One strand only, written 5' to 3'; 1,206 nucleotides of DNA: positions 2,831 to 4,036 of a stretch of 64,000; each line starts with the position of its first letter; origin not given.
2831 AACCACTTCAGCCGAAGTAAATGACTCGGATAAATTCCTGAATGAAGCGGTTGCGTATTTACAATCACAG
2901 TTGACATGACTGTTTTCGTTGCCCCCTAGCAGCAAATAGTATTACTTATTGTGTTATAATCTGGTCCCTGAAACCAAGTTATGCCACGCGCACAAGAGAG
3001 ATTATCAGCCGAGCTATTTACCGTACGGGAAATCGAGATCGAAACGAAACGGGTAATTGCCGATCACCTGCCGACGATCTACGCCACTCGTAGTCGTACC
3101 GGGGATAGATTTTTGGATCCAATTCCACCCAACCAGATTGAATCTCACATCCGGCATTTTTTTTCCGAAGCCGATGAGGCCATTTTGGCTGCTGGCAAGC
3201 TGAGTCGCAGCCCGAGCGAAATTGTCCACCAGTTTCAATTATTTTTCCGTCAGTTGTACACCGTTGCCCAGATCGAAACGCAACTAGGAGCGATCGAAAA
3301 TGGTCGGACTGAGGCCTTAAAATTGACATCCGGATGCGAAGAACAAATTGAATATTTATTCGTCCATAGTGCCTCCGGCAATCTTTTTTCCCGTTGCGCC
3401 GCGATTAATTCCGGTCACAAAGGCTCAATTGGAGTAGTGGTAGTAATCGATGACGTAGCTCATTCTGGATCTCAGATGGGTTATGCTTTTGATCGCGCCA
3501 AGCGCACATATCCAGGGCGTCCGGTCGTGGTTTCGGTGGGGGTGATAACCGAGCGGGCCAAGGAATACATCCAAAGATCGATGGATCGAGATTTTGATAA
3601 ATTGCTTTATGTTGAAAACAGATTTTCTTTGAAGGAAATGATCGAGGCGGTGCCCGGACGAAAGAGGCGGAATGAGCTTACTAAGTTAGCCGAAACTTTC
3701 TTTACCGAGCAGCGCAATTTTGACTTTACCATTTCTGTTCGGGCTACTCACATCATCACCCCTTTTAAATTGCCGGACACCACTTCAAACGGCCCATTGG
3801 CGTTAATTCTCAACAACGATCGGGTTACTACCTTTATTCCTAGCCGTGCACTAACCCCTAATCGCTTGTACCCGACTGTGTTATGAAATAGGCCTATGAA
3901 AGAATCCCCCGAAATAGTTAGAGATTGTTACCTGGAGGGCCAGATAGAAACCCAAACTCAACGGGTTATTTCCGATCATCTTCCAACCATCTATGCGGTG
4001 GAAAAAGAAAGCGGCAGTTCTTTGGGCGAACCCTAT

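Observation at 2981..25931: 23-kb head-to-tail array of 24 divergent paralogs from an unrecognised ~300-aa protein family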

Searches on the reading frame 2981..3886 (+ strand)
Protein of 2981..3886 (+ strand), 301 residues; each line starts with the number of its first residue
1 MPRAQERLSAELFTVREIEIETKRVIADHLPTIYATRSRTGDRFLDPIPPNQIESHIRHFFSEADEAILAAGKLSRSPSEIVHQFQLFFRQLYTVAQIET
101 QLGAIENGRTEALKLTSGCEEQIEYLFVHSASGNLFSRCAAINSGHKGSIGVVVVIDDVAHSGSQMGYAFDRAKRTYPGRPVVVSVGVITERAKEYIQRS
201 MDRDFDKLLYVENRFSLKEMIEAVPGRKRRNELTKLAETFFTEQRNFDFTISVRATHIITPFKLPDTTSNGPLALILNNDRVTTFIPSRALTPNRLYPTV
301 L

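Call 4: search_protein_families(library=pfam, proteins=[window:2981-3886:+], max_evalue=1)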
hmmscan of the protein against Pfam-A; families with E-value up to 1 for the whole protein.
window:2981-3886:+ (301 aa): 2 families
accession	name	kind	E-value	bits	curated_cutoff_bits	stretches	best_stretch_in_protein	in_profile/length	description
PF02875.26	Mur_ligase_C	-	5.5e-05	24.4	28.4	1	153-224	12-91/127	Mur ligase, glutamate ligase domain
PF24390.1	PRTase-CE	-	0.001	19.4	27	1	136-213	93-173/253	PRTase-CE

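Call 5: search_protein_families(library=ncbifam, proteins=[window:2981-3886:+], max_evalue=1)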
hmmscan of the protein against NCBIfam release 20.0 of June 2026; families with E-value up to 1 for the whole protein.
window:2981-3886:+ (301 aa): 3 families
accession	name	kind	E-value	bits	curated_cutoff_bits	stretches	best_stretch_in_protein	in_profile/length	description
NF006753.0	PRK09273.1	equivalog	0.037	13.4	137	1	124-215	98-189/211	hypothetical protein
NF002199.0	PRK01060.1-4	equivalog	0.07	12.2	315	1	139-173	127-161/282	deoxyribonuclease IV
NF003547.0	PRK05205.1-3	equivalog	0.096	12.5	230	1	152-193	111-150/194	bifunctional pyr operon transcriptional regulator/uracil phosphoribosyltransferase PyrR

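Call 6: search_protein_families(library=padloc, proteins=[window:2981-3886:+], max_evalue=1)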
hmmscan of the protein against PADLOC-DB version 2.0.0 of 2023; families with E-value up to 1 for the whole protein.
window:2981-3886:+ (301 aa): 1 family
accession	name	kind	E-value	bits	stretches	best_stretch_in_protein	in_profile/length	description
PDLC02935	PRTase_III-A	-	0.0022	15.4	1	147-204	125-182/290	-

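Call 8: search_solved_structures(query=A1, max_evalue=10, show_alignments=2)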
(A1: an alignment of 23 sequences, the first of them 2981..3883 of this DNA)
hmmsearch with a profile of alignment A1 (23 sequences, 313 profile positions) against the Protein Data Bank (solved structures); distinct sequences matched with E-value up to 10: 11.
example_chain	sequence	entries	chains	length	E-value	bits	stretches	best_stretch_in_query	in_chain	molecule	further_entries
4fym_A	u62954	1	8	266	0.041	16.1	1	149-216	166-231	Orotate phosphoribosyltransferase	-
2n1d_A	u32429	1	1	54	0.086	15.1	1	24-65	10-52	MRG/MORF4L-binding protein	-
7kl6_A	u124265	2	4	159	0.24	13.6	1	159-193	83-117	Phosphoribosyltransferase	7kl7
9auy_A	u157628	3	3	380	0.25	13.5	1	99-205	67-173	Inosine-5'-monophosphate dehydrogenase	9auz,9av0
7jrg_A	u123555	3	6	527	0.34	13.1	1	15-110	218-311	Mitochondrial-processing peptidase subunit beta, mitochondrial isoform X1 | MPP-beta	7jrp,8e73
8bep_B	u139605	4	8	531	0.46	12.7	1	15-109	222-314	Probable mitochondrial-processing peptidase subunit beta, mitochondrial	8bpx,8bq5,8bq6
8zno_B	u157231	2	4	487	0.63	12.2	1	15-110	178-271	Mitochondrial-processing peptidase subunit beta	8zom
6hbz_A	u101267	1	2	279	1.2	11.4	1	176-226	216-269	GGDEF domain protein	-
4q32_A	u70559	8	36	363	1.5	11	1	78-197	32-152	Inosine-5'-monophosphate dehydrogenase | Inosine-5'-monophosphate dehydrogenase,Inosine-5'-monophosphate dehydrogenase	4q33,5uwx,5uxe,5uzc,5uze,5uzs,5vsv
6mgu_A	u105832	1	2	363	1.8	10.7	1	100-208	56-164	Inosine-5'-monophosphate dehydrogenase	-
4my1_A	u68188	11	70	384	2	10.6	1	100-208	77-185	Inosine-5'-monophosphate dehydrogenase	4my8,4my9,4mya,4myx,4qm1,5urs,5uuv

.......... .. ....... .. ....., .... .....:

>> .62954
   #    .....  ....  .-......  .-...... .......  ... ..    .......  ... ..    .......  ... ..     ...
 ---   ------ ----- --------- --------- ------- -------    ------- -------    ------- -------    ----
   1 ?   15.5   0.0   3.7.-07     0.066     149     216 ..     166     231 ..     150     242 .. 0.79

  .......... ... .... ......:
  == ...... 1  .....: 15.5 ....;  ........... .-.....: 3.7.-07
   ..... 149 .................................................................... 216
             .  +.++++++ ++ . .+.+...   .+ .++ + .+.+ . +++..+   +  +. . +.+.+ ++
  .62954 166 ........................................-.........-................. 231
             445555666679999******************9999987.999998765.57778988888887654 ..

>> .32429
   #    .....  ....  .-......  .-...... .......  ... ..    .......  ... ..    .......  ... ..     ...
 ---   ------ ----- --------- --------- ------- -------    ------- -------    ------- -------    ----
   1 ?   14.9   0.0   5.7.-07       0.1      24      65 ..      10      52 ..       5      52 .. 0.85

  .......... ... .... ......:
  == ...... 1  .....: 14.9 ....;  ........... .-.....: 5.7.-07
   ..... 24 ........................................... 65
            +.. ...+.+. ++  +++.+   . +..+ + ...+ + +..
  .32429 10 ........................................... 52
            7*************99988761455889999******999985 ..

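Call 9: find_homologous_proteins(query=A1, max_evalue=0.001)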
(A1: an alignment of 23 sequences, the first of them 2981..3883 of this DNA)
Query A1 (23 sequences) (301 aa, profile of the alignment): 18 proteins with E <= 0.001 among 8000 candidates.
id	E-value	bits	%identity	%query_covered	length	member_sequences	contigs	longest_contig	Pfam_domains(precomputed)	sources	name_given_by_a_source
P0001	2.0e-114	400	38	100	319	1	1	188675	-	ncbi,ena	-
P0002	5.9e-111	389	41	94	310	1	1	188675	-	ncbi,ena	-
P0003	1.2e-110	387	40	95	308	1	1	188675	-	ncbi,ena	-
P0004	2.1e-110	387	38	95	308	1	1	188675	-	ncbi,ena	-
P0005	4.4e-110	386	44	94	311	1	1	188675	-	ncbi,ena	-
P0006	2.0e-109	384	39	95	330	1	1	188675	-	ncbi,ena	-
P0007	2.6e-108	380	37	98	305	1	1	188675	-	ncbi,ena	-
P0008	2.6e-108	380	37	94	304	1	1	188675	-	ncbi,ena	-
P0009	1.1e-107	378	42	94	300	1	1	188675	-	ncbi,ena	-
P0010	1.6e-107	377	39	92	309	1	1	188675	-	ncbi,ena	-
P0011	3.0e-107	376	35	94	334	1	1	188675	-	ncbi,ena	-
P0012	6.3e-107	375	39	99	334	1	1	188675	-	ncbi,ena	-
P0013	8.0e-104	365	100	100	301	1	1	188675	-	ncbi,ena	-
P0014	2.8e-102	360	39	94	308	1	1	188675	-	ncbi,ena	-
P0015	3.0e-102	360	40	93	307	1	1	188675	-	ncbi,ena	-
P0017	3.8e-97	343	44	95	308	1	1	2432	-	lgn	-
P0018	1.1e-77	279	34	94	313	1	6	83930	PF24390.2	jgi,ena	-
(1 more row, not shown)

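Call 13: find_encoding_contigs(protein=P0018, flank=10000, max_places=6)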
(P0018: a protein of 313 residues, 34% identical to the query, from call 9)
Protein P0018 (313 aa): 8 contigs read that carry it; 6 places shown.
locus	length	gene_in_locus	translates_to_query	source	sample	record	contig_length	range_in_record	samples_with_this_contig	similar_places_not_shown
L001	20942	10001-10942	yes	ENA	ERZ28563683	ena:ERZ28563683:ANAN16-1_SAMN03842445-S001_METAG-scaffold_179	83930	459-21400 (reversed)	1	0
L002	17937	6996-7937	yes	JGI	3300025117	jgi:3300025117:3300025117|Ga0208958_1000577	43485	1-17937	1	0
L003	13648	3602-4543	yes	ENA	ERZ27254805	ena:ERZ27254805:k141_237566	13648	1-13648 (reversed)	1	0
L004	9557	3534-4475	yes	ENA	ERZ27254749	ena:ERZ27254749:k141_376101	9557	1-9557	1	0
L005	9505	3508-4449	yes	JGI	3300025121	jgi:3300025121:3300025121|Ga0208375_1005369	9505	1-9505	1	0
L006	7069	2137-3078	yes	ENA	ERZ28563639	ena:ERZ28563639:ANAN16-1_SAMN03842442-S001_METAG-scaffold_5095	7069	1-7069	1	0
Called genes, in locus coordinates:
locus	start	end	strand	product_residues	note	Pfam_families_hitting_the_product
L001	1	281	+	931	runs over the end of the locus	PF07517:SecA_DEAD, PF01043:SecA_PP_bind, PF21090:P-loop_SecA, PF07516:SecA_SW, PF02810:SEC-C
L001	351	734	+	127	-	PF04480:DUF559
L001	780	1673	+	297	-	PF13793:Pribosyltran_N, PF00156:Pribosyltran, PF14681:UPRTase (weak), PF14572:Pribosyl_synth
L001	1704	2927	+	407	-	PF00587:tRNA-synt_2b, PF03129:HGTP_anticodon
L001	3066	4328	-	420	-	PF03952:Enolase_N, PF00113:Enolase_C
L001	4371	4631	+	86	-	-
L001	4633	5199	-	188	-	PF02525:Flavodoxin_2, PF03358:FMN_red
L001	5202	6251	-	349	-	-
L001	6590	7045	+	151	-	PF00293:NUDIX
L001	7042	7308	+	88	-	-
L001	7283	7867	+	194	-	PF01975:SurE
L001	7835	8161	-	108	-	PF01451:LMWPc (faint)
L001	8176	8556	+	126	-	PF00293:NUDIX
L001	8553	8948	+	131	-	-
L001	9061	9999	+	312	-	PF01699:Na_Ca_ex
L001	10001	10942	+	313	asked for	PF24390:PRTase-CE (weak)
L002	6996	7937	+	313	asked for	PF24390:PRTase-CE (weak)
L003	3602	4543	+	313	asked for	PF24390:PRTase-CE (weak)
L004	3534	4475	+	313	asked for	PF24390:PRTase-CE (weak)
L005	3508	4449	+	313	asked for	PF24390:PRTase-CE (weak)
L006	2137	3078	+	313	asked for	PF24390:PRTase-CE (weak)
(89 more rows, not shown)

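Call 14: find_encoding_contigs(protein=P0017, flank=10000, max_places=4)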
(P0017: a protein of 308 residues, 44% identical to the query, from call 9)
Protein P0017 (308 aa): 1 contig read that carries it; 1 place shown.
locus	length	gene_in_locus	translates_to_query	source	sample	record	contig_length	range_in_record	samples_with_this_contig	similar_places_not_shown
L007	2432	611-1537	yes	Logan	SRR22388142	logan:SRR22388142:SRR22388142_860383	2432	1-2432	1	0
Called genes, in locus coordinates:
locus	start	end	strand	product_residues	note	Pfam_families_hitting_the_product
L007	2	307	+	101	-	?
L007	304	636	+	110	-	-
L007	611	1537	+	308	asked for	-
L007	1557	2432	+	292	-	?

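Call 15: find_encoding_contigs(protein=P0013, flank=4000, max_places=3)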
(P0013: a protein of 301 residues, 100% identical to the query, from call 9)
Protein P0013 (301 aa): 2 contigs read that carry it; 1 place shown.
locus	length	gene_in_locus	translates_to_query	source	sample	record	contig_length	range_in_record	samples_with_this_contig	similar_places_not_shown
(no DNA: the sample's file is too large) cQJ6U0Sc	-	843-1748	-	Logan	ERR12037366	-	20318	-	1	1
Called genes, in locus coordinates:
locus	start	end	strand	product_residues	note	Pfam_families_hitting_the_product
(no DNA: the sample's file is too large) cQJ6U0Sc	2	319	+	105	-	?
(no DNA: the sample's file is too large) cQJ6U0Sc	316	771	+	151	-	-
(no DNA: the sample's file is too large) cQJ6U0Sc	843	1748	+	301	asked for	-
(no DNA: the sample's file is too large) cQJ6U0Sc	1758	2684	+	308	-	-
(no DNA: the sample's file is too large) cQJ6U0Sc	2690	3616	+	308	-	-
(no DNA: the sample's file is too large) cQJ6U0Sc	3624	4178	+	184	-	-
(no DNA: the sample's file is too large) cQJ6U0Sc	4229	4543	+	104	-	-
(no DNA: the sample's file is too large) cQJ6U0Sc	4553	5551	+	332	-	PF24390:PRTase-CE (weak)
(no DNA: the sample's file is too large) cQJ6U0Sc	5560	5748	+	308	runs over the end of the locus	-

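Call 19: find_related_loci(query=A1, collection=genome_contigs, flank=10000)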
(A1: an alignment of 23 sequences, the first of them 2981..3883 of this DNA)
Query A1 (301 aa) in genome_contigs; peptide patterns used: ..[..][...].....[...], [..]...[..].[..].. (x = any residue, [..] = any of these).
57 stretches matched a pattern, but none encodes a relative of the query by tblastn (E <= 1e-3).

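Call 20: predict_structure(alignment_id=A1)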
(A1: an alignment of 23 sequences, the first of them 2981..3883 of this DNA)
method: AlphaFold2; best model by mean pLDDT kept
length: 301 residues; sequences in the alignment: 23
mean_pLDDT: 86.9   pTM: 0.86
mean pLDDT of the five models: 86.9, 84.8, 84.8, 84.0, 83.2
residues with pLDDT >= 90: 191; 70-90: 67; 50-70: 40; < 50: 3
segments of 3 or more residues with pLDDT < 50: none
pLDDT, mean of each block of 10 residues (from residue 1): 54 82 94 72 71 94 98 97 97 92 93 94 85 77 66 92 90 95 95 93 96 95 97 98 93 90 69 90 80 68 75
secondary structure, 60 per line:
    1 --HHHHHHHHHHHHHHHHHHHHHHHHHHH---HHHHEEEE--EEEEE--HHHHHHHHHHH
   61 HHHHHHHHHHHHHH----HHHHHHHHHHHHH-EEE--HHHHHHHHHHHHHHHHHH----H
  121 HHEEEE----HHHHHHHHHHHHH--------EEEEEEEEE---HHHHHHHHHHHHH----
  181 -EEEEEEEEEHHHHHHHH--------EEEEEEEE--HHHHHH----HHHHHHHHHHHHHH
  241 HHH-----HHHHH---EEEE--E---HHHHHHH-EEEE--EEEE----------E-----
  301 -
elements in order: H3-29 H33-36 E37-40 E43-47 H50-74 H79-91 E93-95 H98-115 E123-126 H131-143 E152-160 H164-176 E182-190 H191-198 E207-214 H217-222 H227-243 H249-253 E257-260 H267-273 E275-278 E281-284

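Call 22: search_protein_representatives(alignment_id=A1)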
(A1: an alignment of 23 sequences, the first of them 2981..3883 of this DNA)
Query: 23 sequences, 313 profile positions. Proteins with E-value up to 0.001 (for the whole library): 36; up to 1e-10: 30; up to 1e-30: 26. The best 36 are listed.
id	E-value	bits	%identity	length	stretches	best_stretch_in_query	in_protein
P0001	6.3e-115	399.9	-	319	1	11-313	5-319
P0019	4.1e-112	390.7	-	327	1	1-313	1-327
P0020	5.0e-112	390.4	-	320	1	1-313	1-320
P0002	1.9e-111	388.5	-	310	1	3-313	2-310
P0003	4.0e-111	387.4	-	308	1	1-313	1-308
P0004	6.6e-111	386.7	-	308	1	3-313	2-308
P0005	1.4e-110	385.6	-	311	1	2-313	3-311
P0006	6.3e-110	383.5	-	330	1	9-312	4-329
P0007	8.1e-109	379.8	-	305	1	12-313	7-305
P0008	8.3e-109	379.8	-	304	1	1-313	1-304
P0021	2.8e-108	378.1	-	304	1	3-313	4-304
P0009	3.4e-108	377.8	-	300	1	15-312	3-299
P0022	3.6e-108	377.7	-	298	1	15-313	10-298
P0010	5.2e-108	377.2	-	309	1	3-313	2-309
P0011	9.4e-108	376.4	-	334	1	1-313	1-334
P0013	2.5e-104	365.1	-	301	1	1-313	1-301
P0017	1.2e-97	343.2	-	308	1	7-313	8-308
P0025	1.2e-74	267.6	-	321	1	7-311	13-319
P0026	1.2e-73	264.3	-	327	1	13-313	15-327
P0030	2.9e-17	79.1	-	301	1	57-280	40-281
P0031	6.9e-16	74.6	-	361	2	57-251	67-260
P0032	2.5e-09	53.0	-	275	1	54-239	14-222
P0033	5.7e-05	38.7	-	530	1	159-283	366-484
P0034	1.3e-04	37.5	-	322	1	158-221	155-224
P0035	4.4e-04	35.8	-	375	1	161-266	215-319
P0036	4.8e-04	35.7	-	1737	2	159-235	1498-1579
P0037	6.3e-04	35.3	-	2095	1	158-236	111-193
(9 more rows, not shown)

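Call 23: search_protein_families(library=pfam, proteins=[P0025, P0026, P0030, P0031, P0032, P0033, P0034, P0035, P0018, P0017], max_evalue=0.01)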
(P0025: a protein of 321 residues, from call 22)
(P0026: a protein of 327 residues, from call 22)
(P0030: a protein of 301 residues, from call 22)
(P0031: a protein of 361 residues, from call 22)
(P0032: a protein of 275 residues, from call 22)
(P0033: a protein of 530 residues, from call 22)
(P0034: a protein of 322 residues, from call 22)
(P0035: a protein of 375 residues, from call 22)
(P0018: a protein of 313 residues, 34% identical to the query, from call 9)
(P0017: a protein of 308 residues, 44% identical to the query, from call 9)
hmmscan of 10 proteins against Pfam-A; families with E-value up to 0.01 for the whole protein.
P0025 (321 aa): 2 families
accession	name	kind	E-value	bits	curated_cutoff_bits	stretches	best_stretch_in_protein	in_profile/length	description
PF24390.1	PRTase-CE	-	8.1e-06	26.3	27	1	117-252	48-183/253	PRTase-CE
PF02875.26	Mur_ligase_C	-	0.003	18.8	28.4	0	173-262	11-110/127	Mur ligase, glutamate ligase domain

P0026 (327 aa): 0 families

P0030 (301 aa): 0 families

P0031 (361 aa): 0 families

P0032 (275 aa): 0 families

P0033 (530 aa): 1 family
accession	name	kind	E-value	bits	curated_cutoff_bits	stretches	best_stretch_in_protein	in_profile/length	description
PF24390.1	PRTase-CE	-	3.6e-05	24.2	27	1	359-442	103-181/253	PRTase-CE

P0034 (322 aa): 1 family
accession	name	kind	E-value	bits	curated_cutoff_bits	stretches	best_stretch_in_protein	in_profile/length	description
PF24390.1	PRTase-CE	-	7.8e-10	39.5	27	1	81-249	21-186/253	PRTase-CE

P0035 (375 aa): 1 family
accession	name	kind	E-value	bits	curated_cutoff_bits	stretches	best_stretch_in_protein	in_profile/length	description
PF24390.1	PRTase-CE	-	1.7e-09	38.4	27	1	186-301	83-200/253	PRTase-CE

P0018 (313 aa): 1 family
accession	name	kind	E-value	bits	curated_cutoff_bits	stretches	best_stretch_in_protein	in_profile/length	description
PF24390.1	PRTase-CE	-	1.6e-07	31.9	27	1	89-242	37-186/253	PRTase-CE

P0017 (308 aa): 0 families

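Call 37: fold_search(model_id=the predicted structure, library=pdb)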
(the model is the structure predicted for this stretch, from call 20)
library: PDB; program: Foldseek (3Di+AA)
matches with E <= 10: 593; with E <= 0.001: 0
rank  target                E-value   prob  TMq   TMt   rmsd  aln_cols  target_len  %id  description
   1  3g6w_C                3.0e-03  1.00  0.29  0.39   9.9       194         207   13  Asymetric GTP bound structure of UPRTase from Sulfolobus solfataricus containing PRPP-mg2+ in half of the active sites (released 2009-09-01)
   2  3g6w_B                4.4e-03  0.99  0.26  0.35  10.2       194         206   14  Asymetric GTP bound structure of UPRTase from Sulfolobus solfataricus containing PRPP-mg2+ in half of the active sites (released 2009-09-01)
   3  5e38_C                5.2e-03  1.00  0.18  0.27   2.0        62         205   14  Structural basis of mapping the spontaneous mutations with 5-flourouracil in uracil phosphoribosyltransferase from Myc (released 2015-10-21)
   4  2yzk_C                9.2e-03  0.99  0.24  0.39   6.8       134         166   19  Crystal structure of orotate phosphoribosyltransferase from Aeropyrum pernix (released 2007-11-06)
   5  1xtt_B                1.0e-02  0.95  0.24  0.33  12.4       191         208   13  Sulfolobus solfataricus uracil phosphoribosyltransferase in complex with uridine 5'-monophosphate (UMP) (released 2005-02-08)
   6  1i5e_A                1.2e-02  1.00  0.18  0.26   3.9        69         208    9  CRYSTAL STRUCTURE OF BACILLUS CALDOLYTICUS URACIL PHOSPHORIBOSYLTRANSFERASE WITH BOUND UMP (released 2002-06-05)
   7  2yzk_B                1.2e-02  0.99  0.26  0.42   6.2       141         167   18  Crystal structure of orotate phosphoribosyltransferase from Aeropyrum pernix (released 2007-11-06)
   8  1o5o_B                1.2e-02  1.00  0.29  0.39   4.3       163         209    9  Crystal structure of Uracil phosphoribosyltransferase (TM0721) from Thermotoga maritima at 2.30 A resolution (released 2003-10-14)
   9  1xtt_A                1.5e-02  0.98  0.27  0.35  12.1       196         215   14  Sulfolobus solfataricus uracil phosphoribosyltransferase in complex with uridine 5'-monophosphate (UMP) (released 2005-02-08)
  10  5hkl_A                1.7e-02  0.84  0.24  0.38  13.4       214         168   11  Crystal structure of Mycobacterium tuberculosis H37Rv orotate phosphoribosyltransferase in complex with inorganic phos (released 2017-01-25)
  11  1o5o_A                1.8e-02  1.00  0.29  0.39   4.4       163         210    9  Crystal structure of Uracil phosphoribosyltransferase (TM0721) from Thermotoga maritima at 2.30 A resolution (released 2003-10-14)
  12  6wn8_C                1.8e-02  0.99  0.18  0.25   9.3        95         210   13  2.70 Angstrom Resolution Crystal Structure of Uracil Phosphoribosyl Transferase from Klebsiella pneumoniae (released 2020-05-06)
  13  3dez_A                2.0e-02  0.90  0.24  0.33   8.1       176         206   16  Crystal structure of Orotate phosphoribosyltransferase from Streptococcus mutans (released 2009-06-16)
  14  6wn8_A                2.2e-02  0.99  0.19  0.26   9.1        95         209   14  2.70 Angstrom Resolution Crystal Structure of Uracil Phosphoribosyl Transferase from Klebsiella pneumoniae (released 2020-05-06)
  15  2e55_A                2.2e-02  0.96  0.26  0.35  10.1       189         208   13  Structure of AQ2163 protein from Aquifex aeolicus (released 2008-01-01)
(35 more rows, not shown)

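Call 42: find_encoding_contigs(protein=P0025, flank=10000, max_places=4)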
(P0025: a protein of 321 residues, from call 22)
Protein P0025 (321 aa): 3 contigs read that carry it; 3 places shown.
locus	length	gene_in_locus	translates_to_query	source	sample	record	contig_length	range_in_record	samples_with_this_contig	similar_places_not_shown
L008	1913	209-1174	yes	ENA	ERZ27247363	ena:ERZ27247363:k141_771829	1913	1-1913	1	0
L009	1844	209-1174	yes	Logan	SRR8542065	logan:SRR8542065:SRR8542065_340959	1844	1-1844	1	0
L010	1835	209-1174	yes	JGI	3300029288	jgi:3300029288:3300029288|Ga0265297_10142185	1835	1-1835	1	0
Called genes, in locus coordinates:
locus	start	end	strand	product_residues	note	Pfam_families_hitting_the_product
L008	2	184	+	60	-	?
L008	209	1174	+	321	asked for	PF24390:PRTase-CE (weak)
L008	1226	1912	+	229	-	?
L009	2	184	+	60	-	?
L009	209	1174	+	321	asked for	PF24390:PRTase-CE (weak)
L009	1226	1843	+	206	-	?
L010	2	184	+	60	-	?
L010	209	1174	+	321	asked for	PF24390:PRTase-CE (weak)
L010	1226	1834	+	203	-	?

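Call 45: find_encoding_contigs(protein=P0026, flank=10000, max_places=4)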
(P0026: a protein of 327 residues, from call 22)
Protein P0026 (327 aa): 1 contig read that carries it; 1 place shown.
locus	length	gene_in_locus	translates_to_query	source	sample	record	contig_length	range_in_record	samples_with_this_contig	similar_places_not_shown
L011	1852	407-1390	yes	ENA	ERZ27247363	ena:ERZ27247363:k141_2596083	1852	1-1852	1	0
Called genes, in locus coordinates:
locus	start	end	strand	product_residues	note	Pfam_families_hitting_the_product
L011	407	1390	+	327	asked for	-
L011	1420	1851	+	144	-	?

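Call 46: find_encoding_contigs(protein=P0030, flank=10000, max_places=4)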
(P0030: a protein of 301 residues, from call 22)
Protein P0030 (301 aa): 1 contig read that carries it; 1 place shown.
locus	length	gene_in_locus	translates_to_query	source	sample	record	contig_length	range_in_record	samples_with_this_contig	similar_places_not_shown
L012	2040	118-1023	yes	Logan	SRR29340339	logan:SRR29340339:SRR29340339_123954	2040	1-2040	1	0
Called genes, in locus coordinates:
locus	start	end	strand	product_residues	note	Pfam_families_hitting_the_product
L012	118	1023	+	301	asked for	-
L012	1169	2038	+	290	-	?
